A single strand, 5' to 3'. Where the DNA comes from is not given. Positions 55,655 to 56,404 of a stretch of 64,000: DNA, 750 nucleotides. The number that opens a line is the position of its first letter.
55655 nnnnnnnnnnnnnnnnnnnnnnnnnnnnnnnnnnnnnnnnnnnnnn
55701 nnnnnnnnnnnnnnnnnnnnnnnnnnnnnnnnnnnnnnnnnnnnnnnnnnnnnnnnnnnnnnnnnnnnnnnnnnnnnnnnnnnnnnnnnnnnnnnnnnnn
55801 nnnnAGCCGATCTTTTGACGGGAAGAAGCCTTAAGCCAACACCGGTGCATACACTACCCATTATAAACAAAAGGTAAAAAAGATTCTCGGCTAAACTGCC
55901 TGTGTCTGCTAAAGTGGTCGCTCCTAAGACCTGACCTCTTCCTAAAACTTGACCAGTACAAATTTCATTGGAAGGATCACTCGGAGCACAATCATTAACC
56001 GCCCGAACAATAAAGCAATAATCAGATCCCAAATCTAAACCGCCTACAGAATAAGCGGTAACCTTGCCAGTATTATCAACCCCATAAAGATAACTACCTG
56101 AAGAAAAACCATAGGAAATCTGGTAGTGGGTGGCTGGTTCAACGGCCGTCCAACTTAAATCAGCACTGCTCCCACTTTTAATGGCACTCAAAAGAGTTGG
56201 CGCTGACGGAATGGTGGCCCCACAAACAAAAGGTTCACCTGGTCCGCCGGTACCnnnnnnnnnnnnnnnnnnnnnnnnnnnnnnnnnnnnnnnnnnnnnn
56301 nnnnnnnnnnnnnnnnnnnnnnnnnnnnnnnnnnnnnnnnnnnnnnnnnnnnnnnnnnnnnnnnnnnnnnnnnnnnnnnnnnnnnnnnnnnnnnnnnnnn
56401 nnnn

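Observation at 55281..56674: Sortase with an adjacent, overlapping LAxTG-type substrate carrying a Cys-rich Cx2C cluster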

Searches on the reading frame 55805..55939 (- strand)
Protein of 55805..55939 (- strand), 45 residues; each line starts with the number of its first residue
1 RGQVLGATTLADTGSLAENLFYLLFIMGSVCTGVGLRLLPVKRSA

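Call 57: search_protein_representatives(alignment_id=A5)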
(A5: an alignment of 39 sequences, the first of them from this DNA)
Query: 39 sequences, 46 profile positions. Proteins with E-value up to 0.001 (for the whole library): 405; up to 1e-10: 32; up to 1e-30: 0. The best 150 are listed.
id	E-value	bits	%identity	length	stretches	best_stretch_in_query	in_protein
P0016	1.9e-19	85.3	-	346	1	1-46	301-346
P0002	2.1e-19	85.1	-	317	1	1-46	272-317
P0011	8.0e-18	80.1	-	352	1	1-46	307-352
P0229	1.4e-17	79.3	-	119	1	2-45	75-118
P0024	1.9e-17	78.9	-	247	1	2-46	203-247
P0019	3.0e-17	78.3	-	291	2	1-46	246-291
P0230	1.1e-16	76.5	-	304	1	2-46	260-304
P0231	1.8e-16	75.7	-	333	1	3-46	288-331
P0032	3.9e-16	74.7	-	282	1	1-43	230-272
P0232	2.3e-15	72.2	-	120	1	1-41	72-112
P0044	8.0e-15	70.5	-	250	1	1-46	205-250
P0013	1.5e-14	69.6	-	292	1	2-46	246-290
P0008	4.1e-14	68.2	-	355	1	1-45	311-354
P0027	4.6e-14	68.1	-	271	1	1-43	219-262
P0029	4.8e-14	68.0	-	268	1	2-45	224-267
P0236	1.2e-12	63.5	-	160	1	1-43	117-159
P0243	6.9e-11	57.9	-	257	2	1-40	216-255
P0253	2.2e-10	56.3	-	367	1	1-43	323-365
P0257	2.3e-10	56.2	-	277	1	1-42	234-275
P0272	8.1e-10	54.5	-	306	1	1-45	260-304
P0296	4.7e-09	52.0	-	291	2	1-43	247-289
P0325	1.7e-08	50.3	-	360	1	1-44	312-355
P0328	2.1e-08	49.9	-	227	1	1-43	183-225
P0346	4.1e-08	49.0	-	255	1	1-44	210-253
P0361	8.2e-08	48.0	-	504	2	1-45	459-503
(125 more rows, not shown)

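Call 64: search_protein_families(library=pfam, proteins=[window:55805-55939:-], max_evalue=10)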
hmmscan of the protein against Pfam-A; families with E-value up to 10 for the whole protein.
seq(45 aa): 0 families

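Call 65: search_protein_families(library=ncbifam, proteins=[window:55805-55939:-], max_evalue=10)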
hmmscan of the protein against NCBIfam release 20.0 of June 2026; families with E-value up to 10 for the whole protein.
seq(45 aa): 0 families

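Call 66: find_encoding_contigs(protein=P0253, flank=5000, max_places=2)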
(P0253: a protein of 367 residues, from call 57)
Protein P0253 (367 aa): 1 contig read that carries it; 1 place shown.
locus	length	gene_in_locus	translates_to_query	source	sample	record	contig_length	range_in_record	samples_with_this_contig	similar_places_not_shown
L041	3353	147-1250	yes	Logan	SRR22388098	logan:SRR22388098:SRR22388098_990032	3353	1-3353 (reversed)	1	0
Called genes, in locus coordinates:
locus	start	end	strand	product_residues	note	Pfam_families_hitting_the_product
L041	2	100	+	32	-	?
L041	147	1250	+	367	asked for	-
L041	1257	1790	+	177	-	PF04203:Sortase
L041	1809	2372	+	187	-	PF23951:DUF7282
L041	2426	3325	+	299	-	PF00188:CAP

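Call 67: find_encoding_contigs(protein=P0230, flank=5000, max_places=2)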
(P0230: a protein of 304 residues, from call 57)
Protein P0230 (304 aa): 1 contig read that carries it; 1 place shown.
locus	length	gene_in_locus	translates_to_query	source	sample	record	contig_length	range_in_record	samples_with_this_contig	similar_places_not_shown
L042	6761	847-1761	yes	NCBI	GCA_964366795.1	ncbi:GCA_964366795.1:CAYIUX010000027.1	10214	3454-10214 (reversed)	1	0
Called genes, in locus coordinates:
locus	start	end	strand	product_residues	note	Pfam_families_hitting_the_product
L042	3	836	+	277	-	?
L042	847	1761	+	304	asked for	-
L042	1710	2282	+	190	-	PF04203:Sortase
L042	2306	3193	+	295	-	PF00188:CAP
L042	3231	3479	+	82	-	PF18900:DUF5656 (weak)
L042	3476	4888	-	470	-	PF01139:RtcB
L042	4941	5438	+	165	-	PF04308:RNaseH_like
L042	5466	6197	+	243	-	PF00483:NTP_transferase, PF12804:NTP_transf_3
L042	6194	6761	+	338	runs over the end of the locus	PF01073:3Beta_HSD, PF01370:Epimerase, PF02719:Polysacc_synt_2, PF04321:RmlD_sub_bind, PF07993:NAD_binding_4, PF13460:NAD_binding_10, PF16363:GDP_Man_Dehyd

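Call 87: list_cluster_members(proteins=[P0236, P0243, P0253, P0257, P0272, P0296, P0325, P0328, P0346, P0361])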
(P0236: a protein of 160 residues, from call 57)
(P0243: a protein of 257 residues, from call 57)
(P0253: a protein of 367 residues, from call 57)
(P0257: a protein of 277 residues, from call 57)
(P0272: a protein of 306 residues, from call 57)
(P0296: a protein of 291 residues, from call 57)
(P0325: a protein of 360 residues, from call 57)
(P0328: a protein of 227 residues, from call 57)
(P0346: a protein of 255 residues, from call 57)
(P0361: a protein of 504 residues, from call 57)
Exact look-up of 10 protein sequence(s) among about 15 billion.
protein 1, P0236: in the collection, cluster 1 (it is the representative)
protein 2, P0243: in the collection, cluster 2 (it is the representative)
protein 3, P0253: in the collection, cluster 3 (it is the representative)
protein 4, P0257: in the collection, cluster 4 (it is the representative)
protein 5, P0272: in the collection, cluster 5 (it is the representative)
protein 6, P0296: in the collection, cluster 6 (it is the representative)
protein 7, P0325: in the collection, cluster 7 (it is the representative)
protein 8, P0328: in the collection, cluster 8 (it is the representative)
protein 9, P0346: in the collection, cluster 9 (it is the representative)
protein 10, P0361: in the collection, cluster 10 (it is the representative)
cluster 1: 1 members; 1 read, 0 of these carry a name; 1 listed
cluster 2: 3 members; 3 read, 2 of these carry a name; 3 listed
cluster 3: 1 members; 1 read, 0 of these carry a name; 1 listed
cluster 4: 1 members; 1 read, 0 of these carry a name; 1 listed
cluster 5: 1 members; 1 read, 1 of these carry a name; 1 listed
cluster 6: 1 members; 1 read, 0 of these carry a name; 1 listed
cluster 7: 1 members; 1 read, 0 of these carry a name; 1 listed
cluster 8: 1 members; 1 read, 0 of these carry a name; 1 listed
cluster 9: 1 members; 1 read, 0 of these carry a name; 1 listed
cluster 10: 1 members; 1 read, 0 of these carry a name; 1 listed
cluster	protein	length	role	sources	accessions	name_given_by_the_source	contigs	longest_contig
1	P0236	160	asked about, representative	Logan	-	-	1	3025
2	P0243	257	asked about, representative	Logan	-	-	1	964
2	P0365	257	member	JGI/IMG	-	hypothetical protein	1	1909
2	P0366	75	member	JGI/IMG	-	hypothetical protein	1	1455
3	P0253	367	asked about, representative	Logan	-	-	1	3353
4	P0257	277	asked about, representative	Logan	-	-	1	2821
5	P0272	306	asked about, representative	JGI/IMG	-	hypothetical protein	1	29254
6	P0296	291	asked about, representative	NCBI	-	-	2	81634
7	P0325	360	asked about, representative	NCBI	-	-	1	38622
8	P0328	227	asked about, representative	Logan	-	-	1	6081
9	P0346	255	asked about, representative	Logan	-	-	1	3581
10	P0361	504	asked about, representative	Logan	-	-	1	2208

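Call 88: find_encoding_contigs(protein=P0296, flank=6000, max_places=1)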
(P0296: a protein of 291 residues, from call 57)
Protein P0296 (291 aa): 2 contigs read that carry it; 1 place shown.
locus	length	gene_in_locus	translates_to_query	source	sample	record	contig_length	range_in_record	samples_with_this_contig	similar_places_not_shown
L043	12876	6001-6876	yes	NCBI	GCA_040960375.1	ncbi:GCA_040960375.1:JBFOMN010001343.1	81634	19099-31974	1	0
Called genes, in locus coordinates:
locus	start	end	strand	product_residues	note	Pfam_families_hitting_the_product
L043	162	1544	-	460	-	PF08308:PEGA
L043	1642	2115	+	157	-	-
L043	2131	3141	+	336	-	PF06723:MreB_Mbl, PF00022:Actin (faint), PF00012:HSP70, PF14450:FtsA (weak)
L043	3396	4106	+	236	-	PF03808:Glyco_tran_WecG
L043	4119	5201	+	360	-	PF02518:HATPase_c (faint)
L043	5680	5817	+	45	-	-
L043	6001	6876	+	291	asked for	PF02369:Big_1 (faint)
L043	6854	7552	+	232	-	PF04203:Sortase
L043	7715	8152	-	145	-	PF16320:Ribosomal_L12_N, PF00542:Ribosomal_L12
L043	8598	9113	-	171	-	PF00466:Ribosomal_L10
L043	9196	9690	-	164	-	-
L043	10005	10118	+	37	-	-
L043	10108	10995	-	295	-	PF00687:Ribosomal_L1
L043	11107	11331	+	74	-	-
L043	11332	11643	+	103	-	-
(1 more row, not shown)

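Call 89: find_encoding_contigs(protein=P0325, flank=6000, max_places=1)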
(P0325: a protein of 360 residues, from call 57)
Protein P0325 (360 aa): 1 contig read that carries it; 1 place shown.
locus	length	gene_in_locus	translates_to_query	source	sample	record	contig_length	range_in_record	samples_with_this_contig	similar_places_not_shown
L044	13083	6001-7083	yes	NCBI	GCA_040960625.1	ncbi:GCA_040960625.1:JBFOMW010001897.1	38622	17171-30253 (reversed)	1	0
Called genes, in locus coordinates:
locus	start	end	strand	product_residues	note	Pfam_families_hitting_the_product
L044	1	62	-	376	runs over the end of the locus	-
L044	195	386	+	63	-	-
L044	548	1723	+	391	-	-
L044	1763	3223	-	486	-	PF08308:PEGA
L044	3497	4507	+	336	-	PF06723:MreB_Mbl, PF00022:Actin (faint), PF00012:HSP70 (weak), PF14450:FtsA (weak)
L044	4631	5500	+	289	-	PF03808:Glyco_tran_WecG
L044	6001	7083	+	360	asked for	-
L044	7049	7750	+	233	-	PF04203:Sortase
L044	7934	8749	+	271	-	-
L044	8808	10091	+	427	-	PF00140:Sigma70_r1_2, PF04542:Sigma70_r2, PF04539:Sigma70_r3, PF04545:Sigma70_r4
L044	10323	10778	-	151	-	PF16320:Ribosomal_L12_N, PF00542:Ribosomal_L12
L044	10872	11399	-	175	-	PF00466:Ribosomal_L10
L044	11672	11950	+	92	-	-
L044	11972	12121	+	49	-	-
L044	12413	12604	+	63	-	-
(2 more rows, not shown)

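Call 90: find_encoding_contigs(protein=P0272, flank=6000, max_places=1)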
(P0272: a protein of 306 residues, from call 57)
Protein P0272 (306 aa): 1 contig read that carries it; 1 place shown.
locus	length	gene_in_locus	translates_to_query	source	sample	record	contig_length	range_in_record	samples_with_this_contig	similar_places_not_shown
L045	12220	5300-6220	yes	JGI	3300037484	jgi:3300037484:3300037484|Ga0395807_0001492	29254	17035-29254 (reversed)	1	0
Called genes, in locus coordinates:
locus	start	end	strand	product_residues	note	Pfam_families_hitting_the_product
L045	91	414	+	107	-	-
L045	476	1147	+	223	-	PF13191:AAA_16 (weak), PF20720:nSTAND3 (faint), PF00005:ABC_tran, PF13304:AAA_21 (faint), PF13401:AAA_22 (faint)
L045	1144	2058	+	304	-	PF18075:FtsX_ECD, PF02687:FtsX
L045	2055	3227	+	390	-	PF01551:Peptidase_M23 (faint)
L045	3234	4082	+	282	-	PF00932:LTD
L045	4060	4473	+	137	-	PF04892:VanZ-LLP1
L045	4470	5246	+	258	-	PF00413:Peptidase_M10 (weak)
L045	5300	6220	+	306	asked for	-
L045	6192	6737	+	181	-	PF04203:Sortase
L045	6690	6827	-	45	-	-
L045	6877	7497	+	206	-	PF12389:Peptidase_M73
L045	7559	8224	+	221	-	-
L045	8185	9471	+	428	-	PF00932:LTD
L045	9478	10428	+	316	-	-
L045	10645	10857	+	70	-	-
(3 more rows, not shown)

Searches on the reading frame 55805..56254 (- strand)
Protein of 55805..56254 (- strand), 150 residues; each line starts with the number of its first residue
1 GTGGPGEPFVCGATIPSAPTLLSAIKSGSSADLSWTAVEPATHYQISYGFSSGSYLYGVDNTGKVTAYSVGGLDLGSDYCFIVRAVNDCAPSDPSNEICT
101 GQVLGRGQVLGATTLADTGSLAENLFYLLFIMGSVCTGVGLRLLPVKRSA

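Call 35: find_related_loci(query=A4, collection=genome_contigs, flank=4000)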
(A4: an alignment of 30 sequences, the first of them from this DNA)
Query A4 (150 aa) in genome_contigs; peptide patterns used: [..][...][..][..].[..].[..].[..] (x = any residue, [..] = any of these).
40 stretches matched a pattern; 34 encode a relative of the query (tblastn E <= 1e-3); 34 distinct loci.
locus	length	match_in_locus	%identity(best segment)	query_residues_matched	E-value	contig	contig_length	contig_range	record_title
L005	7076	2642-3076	73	6-150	7e-65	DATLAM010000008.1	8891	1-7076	MAG TPA_asm: Candidatus Bathyarchaeia archaeon isolate SMAG_U14271 k141_3882156, whole genome shotgun sequence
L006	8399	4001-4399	60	11-145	3e-47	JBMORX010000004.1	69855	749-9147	MAG: Patescibacteria group bacterium isolate Betzabe_MAG191 MAG191_4, whole genome shotgun sequence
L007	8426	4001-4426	52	11-150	5e-39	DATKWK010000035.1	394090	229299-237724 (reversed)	MAG TPA_asm: Candidatus Bathyarchaeia archaeon isolate SMAG_U14161 k141_3311682, whole genome shotgun sequence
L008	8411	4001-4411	50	8-143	1e-36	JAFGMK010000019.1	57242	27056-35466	MAG: Candidatus Paceibacterota bacterium isolate Zod_Metabat.464 k87_6117855, whole genome shotgun sequence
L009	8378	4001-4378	53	3-133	1e-33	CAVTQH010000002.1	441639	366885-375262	MAG: Candidatus Amesbacteria bacterium isolate MFD00709.bin.1.50 genome assembly, contig: contig_32519, whole genome sho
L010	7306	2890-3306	45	3-149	6e-30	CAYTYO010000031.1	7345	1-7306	MAG TPA_asm: uncultured Gammaproteobacteria bacterium isolate SRP170004_co1_592 genome assembly, contig: NODE_16448_leng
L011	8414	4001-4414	43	4-148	6e-29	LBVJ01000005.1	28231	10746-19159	MAG: Candidatus Woesebacteria bacterium GW2011_GWA1_38_8 UT06_C0005, whole genome shotgun sequence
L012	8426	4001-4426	44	11-139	2e-27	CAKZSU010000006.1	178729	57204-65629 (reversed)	MAG: uncultured Patescibacteria group bacterium isolate N1_Bin_METABAT__44_1 genome assembly, contig: c_000002577598, wh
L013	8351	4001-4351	50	1-123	4e-27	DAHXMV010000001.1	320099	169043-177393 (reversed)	MAG TPA_asm: Candidatus Amesbacteria bacterium isolate clean1627 NODE_1_length_320099_cov_20.142678, whole genome shotgu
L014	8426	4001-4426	43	11-142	5e-26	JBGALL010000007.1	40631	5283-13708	MAG: Candidatus Woesebacteria bacterium isolate MAG_MBR_H10.109 MBRH10-109_opera_contig_3580, whole genome shotgun seque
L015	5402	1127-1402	50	11-101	4e-24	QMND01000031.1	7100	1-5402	MAG: Candidatus Shapirobacteria bacterium isolate B61_G2 B61_Guay2_scaffold_05151, whole genome shotgun sequence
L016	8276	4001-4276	50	10-100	1e-22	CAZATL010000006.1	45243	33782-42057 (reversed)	MAG TPA_asm: uncultured Gammaproteobacteria bacterium isolate SRP286056_co3_61 genome assembly, contig: NODE_455_length_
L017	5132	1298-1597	44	11-108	4e-20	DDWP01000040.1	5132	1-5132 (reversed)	MAG TPA_asm: Candidatus Shapirobacteria bacterium UBA2283 UBA2283_contig_28947, whole genome shotgun sequence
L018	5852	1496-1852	41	11-124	6e-20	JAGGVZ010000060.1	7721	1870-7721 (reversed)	MAG: bacterium isolate AUK113 PB_MBMC_067_c_000000000016, whole genome shotgun sequence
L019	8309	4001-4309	43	11-112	9e-20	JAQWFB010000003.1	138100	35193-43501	MAG: Candidatus Shapirobacteria bacterium isolate STF2_89 NODE_115_length_138100_cov_18.968088_Sandtown_F2, whole genome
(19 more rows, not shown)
